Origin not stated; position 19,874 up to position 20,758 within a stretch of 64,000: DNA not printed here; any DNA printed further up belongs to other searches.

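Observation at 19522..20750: Protein toxin-antitoxin pair wedged between cas6f and the CRISPR leader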

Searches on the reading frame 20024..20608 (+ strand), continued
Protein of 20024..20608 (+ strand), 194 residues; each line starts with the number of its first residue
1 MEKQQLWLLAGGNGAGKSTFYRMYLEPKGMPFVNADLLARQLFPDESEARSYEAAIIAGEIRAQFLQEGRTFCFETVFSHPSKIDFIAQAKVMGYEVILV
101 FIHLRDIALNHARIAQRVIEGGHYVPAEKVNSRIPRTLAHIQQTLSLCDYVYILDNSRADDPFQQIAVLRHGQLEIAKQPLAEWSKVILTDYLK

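Call 58: fold_search(model_id=the predicted structure, library=pdb)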
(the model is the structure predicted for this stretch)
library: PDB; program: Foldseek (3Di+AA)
matches with E <= 10: 1354; with E <= 0.001: 164
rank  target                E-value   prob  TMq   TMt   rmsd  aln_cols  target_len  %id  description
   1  4z8q_A                5.9e-08  1.00  0.69  0.43   5.7       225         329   18  CRYSTAL STRUCTURE OF AvrRxo1-ORF1:AvrRxo1-ORF2 COMPLEX, SELENOMETHIONINE SUBSTITUTED. (released 2015-09-23)
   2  4gp6_B                2.0e-07  1.00  0.66  0.74   2.6       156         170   21  Polynucleotide kinase (released 2012-11-14)
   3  4z8t_A                2.1e-07  1.00  0.70  0.44   4.8       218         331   17  CRYSTAL STRUCTURE OF AvrRxo1-ORF1:AvrRxo1-ORF2 WITH SULPHATE IONS (released 2015-09-23)
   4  2p5t_F                2.3e-07  1.00  0.62  0.51   6.0       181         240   17  Molecular and structural characterization of the PezAT chromosomal toxin-antitoxin system of the human pathogen Strept (released 2007-05-15)
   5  1gvn_B                2.7e-07  1.00  0.72  0.53   4.4       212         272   10  Crystal Structure of the Plasmid Maintenance System epsilon/zeta: Meachnism of toxin inactivation and toxin function (released 2003-01-29)
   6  4mde_A                3.1e-07  1.00  0.66  0.74   2.6       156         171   20  Structure of bacterial polynucleotide kinase product complex bound to GDP and DNA (released 2013-11-06)
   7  4z8v_A                4.3e-07  1.00  0.69  0.44   5.7       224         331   17  CRYSTAL STRUCTURE OF AVRRXO1-ORF1:-ORF2 COMPLEX, NATIVE. (released 2015-09-23)
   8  4gp7_A                5.2e-07  1.00  0.63  0.71   2.8       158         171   22  Polynucleotide kinase (released 2012-11-14)
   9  4z8u_A                5.5e-07  1.00  0.64  0.40   5.2       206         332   17  CRYSTAL STRUCTURE OF AvrRxo1-ORF1:-ORF2 WITH ATP (released 2015-09-23)
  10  2rhm_B                5.9e-07  1.00  0.56  0.58   3.6       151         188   16  Crystal structure of a putative kinase (caur_3907) from chloroflexus aurantiacus j-10-fl at 1.70 A resolution (released 2007-11-20)
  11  3q8x_D                5.9e-07  1.00  0.66  0.50   4.9       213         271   12  Structure of a toxin-antitoxin system bound to its substrate (released 2011-03-09)
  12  4gp6_A                6.3e-07  1.00  0.63  0.70   2.9       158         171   22  Polynucleotide kinase (released 2012-11-14)
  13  2rhm_C                7.6e-07  1.00  0.55  0.56   3.7       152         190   14  Crystal structure of a putative kinase (caur_3907) from chloroflexus aurantiacus j-10-fl at 1.70 A resolution (released 2007-11-20)
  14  4jt2_B                9.8e-07  1.00  0.65  0.74   2.6       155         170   21  Structure of Clostridium thermocellum polynucleotide kinase bound to CTP (released 2013-08-28)
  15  3q8x_B                1.1e-06  1.00  0.64  0.48   4.3       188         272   12  Structure of a toxin-antitoxin system bound to its substrate (released 2011-03-09)
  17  2p5t_D                1.5e-06  1.00  0.61  0.49   8.0       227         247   16  Molecular and structural characterization of the PezAT chromosomal toxin-antitoxin system of the human pathogen Strept (released 2007-05-15)
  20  1gvn_D                2.4e-06  1.00  0.63  0.47   3.9       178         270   13  Crystal Structure of the Plasmid Maintenance System epsilon/zeta: Meachnism of toxin inactivation and toxin function (released 2003-01-29)
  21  2p5t_B                2.6e-06  1.00  0.63  0.51  10.1       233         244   16  Molecular and structural characterization of the PezAT chromosomal toxin-antitoxin system of the human pathogen Strept (released 2007-05-15)
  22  2p5t_H                3.5e-06  1.00  0.53  0.44   7.4       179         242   17  Molecular and structural characterization of the PezAT chromosomal toxin-antitoxin system of the human pathogen Strept (released 2007-05-15)
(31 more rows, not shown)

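Call 65: search_protein_families(library=padloc, proteins=[window:20024-20605:+], max_evalue=0.01)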
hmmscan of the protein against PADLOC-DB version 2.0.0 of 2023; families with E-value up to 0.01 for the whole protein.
window:20024-20605:+ (194 aa): 0 families

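Call 66: search_solved_structures(query=A2, max_evalue=0.1, show_alignments=3)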
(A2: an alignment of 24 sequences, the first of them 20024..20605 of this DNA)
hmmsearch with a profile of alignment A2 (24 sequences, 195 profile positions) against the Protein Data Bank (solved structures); distinct sequences matched with E-value up to 0.1: 7.
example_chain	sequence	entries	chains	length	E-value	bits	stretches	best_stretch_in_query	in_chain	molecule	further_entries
1jjv_A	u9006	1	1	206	1e-05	28.2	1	10-81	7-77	DEPHOSPHO-COA KINASE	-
1vhl_A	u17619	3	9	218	0.0013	21.3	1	8-52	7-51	Dephospho-CoA kinase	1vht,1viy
1t3h_A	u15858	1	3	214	0.0015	21.1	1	8-52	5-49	Dephospho-CoA kinase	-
6ari_A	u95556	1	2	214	0.0016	21.1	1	8-52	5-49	Dephospho-CoA kinase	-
1n3b_A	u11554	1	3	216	0.0016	21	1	8-52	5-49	Dephospho-CoA kinase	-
8sbn_A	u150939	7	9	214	0.0098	18.5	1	9-44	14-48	Dephospho-CoA kinase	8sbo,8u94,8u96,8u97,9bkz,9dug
1kag_A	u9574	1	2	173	0.059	15.9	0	4-49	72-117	Shikimate kinase I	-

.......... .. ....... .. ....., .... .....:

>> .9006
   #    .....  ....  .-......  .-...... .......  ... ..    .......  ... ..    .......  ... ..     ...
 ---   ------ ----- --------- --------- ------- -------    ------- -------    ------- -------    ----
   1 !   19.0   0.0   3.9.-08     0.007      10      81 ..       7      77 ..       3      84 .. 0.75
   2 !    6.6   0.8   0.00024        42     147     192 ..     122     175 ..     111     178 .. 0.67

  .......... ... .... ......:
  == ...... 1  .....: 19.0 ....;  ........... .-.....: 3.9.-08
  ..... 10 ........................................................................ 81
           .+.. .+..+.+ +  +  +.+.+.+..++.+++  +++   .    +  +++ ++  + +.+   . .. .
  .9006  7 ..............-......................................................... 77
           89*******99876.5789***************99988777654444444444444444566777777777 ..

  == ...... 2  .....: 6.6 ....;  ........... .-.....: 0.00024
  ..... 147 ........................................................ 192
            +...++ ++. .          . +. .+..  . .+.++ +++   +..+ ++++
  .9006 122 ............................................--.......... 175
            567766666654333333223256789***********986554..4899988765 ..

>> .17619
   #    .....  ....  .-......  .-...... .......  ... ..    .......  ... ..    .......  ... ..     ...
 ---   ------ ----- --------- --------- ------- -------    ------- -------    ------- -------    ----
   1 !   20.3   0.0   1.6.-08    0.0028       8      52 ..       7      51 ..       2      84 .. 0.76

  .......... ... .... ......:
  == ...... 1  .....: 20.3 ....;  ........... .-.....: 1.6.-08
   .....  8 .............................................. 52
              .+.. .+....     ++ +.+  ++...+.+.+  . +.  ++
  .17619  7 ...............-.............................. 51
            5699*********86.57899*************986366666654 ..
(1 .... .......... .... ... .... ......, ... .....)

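Call 76: find_encoding_contigs(protein=P0043, flank=4000, max_places=2)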
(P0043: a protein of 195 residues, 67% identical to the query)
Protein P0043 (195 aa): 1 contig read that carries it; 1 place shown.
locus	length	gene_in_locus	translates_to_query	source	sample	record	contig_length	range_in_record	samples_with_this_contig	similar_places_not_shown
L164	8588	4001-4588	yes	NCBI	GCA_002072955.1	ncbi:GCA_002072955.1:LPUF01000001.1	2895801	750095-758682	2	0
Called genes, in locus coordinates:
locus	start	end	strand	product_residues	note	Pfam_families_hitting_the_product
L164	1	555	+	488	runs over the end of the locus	PF09611:Cas_Csy1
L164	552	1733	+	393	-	PF09614:Cas_Csy2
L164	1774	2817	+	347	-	PF09615:Cas_Csy3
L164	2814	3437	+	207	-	PF09618:Cas_Csy4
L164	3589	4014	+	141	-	PF11903:ParD_like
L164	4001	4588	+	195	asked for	PF06414:Zeta_toxin, PF13671:AAA_33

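Call 77: find_encoding_contigs(protein=P0079, flank=4000, max_places=2)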
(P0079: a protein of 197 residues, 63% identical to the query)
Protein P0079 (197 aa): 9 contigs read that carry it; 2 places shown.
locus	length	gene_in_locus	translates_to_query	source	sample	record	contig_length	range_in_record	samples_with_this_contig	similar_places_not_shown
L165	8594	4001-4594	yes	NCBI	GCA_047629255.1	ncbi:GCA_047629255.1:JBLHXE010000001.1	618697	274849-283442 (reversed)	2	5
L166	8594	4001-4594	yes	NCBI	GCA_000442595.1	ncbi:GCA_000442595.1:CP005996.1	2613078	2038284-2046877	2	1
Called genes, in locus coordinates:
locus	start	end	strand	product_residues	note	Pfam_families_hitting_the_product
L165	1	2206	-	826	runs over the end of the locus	PF12704:MacB_PCD (faint), PF02687:FtsX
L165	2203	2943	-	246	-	PF00005:ABC_tran, PF13304:AAA_21 (faint)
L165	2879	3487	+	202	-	PF25182:NonGDSL, PF00657:Lipase_GDSL, PF13472:Lipase_GDSL_2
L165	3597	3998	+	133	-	PF11903:ParD_like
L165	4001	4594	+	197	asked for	PF06414:Zeta_toxin, PF13671:AAA_33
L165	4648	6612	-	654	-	PF09848:SLFN-g3_helicase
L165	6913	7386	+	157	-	PF01936:NYN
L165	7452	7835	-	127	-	PF04134:DCC1-like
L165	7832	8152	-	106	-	PF13591:MerR_2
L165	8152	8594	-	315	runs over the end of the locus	PF00226:DnaJ, PF01556:DnaJ_C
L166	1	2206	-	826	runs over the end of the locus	PF12704:MacB_PCD (faint), PF02687:FtsX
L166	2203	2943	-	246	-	PF00005:ABC_tran, PF13304:AAA_21 (faint)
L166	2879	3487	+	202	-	PF25182:NonGDSL, PF00657:Lipase_GDSL, PF13472:Lipase_GDSL_2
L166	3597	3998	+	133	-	PF11903:ParD_like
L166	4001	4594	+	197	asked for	PF06414:Zeta_toxin, PF13671:AAA_33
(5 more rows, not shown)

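Call 78: find_encoding_contigs(protein=P0078, flank=4000, max_places=2)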
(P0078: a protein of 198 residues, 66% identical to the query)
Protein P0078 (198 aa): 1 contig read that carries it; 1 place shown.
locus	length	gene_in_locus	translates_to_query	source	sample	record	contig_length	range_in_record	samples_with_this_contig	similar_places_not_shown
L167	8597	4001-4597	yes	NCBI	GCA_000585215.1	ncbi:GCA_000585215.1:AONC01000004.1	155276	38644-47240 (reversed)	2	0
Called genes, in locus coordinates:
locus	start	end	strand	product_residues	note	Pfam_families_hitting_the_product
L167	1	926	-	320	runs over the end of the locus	PF03186:CobD_Cbib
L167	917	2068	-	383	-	PF01955:CbiZ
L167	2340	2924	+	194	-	PF03264:Cytochrom_NNT, PF09699:Paired_CXXCH_1 (faint), PF14537:Cytochrom_c3_2 (faint)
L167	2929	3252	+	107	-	PF00034:Cytochrom_C, PF13442:Cytochrome_CBB3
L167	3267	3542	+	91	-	PF14375:Cys_rich_CWC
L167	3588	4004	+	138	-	PF11903:ParD_like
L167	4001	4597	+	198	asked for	PF06414:Zeta_toxin, PF13671:AAA_33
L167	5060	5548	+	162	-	PF14358:DUF4405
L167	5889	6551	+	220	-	PF01569:PAP2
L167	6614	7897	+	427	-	PF04932:Wzy_C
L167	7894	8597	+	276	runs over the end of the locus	PF03781:FGE-sulfatase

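Call 79: find_encoding_contigs(protein=P0015, flank=4000, max_places=2)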
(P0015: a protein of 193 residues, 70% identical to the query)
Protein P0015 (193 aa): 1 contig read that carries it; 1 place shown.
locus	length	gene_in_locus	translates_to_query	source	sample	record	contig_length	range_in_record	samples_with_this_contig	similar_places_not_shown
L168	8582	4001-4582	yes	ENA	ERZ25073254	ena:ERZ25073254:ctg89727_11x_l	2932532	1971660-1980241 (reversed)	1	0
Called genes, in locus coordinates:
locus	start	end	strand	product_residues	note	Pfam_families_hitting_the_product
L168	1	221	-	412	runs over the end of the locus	PF03747:ADP_ribosyl_GH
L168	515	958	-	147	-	PF01152:Bac_globin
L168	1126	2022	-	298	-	PF00126:HTH_1, PF03466:LysR_substrate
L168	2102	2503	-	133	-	PF01124:MAPEG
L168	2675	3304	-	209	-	PF13628:DUF4142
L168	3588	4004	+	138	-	PF11903:ParD_like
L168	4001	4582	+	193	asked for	PF06414:Zeta_toxin, PF13671:AAA_33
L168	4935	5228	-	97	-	PF04362:Iron_traffic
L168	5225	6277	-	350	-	PF00730:HhH-GPD, PF00633:HHH (weak), PF14815:NUDIX_4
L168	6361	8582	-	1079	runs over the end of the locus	PF05170:AsmA, PF05359:DUF748 (weak), PF13116:YhdP (weak), PF05170:AsmA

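Call 82: search_dna_similar(query=window:20024-20605:+, collection=plasmids, mode=protein, max_evalue=1e-10, max_rows=15)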
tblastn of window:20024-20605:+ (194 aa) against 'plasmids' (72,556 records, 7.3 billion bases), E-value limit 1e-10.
Records with a match: 390; places in all: 396; records where one place covers at least 80% of the query: 286.
Best place of each record, by identity: <60% 390.
By first word of the organism name: Acinetobacter 97; Agrobacterium 34; Escherichia 21; Rhizobium 19; Zymomonas 18; Ralstonia 17; Clostridium 17; Sinorhizobium 14; Rhodococcus 14; Phaeobacter 14; and 57 more.
By predicted mobility (MOB-suite, as given by PLSDB): non-mobilizable 183; conjugative 156; mobilizable 51.
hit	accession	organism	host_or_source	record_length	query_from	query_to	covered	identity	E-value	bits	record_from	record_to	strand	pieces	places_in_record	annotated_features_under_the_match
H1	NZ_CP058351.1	Peteryoungia desertarenae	Pure culture,Saline Desert Soil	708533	3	193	98%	42.2%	3e-37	143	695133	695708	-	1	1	zeta toxin family protein | hypothetical protein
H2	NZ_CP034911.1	Sinorhizobium alkalisoli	single cell,root nodule of Sesbania ...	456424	3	193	98%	39.6%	8e-34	133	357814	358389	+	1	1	AAA family ATPase | hypothetical protein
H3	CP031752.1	Cereibacter sphaeroides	cell culture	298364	5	192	97%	40.2%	2e-34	135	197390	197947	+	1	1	hypothetical protein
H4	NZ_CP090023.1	Cereibacter azotoformans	cell culture,Aquaculture sediment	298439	5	192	97%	40.2%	2e-34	135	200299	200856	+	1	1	zeta toxin family protein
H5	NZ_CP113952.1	Rhodococcus sp. JS3073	culture,soil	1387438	4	192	97%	39.6%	4e-29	120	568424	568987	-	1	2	record has no annotation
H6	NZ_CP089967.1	Cereibacter azotoformans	Owen's River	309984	5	192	97%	39.7%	9e-34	133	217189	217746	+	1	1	zeta toxin family protein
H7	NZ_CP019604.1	Croceicoccus marinus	-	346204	1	184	95%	40.5%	1e-31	127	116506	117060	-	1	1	zeta toxin family protein | hypothetical protein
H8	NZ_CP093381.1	Rhodococcus opacus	cell culture,forest soil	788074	4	192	97%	39.3%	2e-30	123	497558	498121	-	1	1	AAA family ATPase | hypothetical protein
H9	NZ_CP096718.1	Acinetobacter baumannii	Homo sapiens,sputum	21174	8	193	96%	39.8%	4e-32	128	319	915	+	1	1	zeta toxin family protein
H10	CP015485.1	Acinetobacter baumannii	Homo sapiens,bodily fluid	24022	8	193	96%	39.8%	4e-32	128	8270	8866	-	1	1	hypothetical protein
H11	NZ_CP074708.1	Acinetobacter baumannii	-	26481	8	193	96%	39.8%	4e-32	128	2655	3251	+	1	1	zeta toxin family protein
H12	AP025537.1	Acinetobacter baumannii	Homo sapiens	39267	8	193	96%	39.8%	4e-32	128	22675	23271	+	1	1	hypothetical protein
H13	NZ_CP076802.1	Acinetobacter baumannii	Homo sapiens,peritoneal liquid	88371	8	193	96%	39.8%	4e-32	128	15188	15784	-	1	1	zeta toxin family protein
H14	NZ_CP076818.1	Acinetobacter baumannii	Homo sapiens,sacrum ulcer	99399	8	193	96%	39.8%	4e-32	128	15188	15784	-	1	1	zeta toxin family protein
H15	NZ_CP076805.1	Acinetobacter baumannii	Homo sapiens,endotracheal aspirate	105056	8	193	96%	39.8%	4e-32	128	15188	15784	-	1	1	zeta toxin family protein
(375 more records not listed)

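Call 83: search_dna_similar(query=window:20024-20605:+, collection=phages, mode=protein, max_evalue=0.00001, max_rows=10)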
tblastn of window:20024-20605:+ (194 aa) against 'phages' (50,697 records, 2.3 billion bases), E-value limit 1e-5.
Records with a match: 3; places in all: 3; records where one place covers at least 80% of the query: 2.
Best place of each record, by identity: <60% 3.
By first word of the organism name: Acinetobacter 2; Bacteriophage 1.
By host as written in the record: - 3.
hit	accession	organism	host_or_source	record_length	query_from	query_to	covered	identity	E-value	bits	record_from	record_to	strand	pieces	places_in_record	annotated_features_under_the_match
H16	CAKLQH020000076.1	Acinetobacter phage MD-2021a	not known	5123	8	193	96%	39.8%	1e-32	128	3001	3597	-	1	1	Uncharacterized protein conserved in bacteria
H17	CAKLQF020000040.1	Acinetobacter phage MD-2021a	not known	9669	8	193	96%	39.8%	1e-32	128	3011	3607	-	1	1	Uncharacterized protein conserved in bacteria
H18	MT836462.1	Bacteriophage sp.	human fecal samples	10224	6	157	78%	34.6%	2e-20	93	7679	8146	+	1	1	record has no annotation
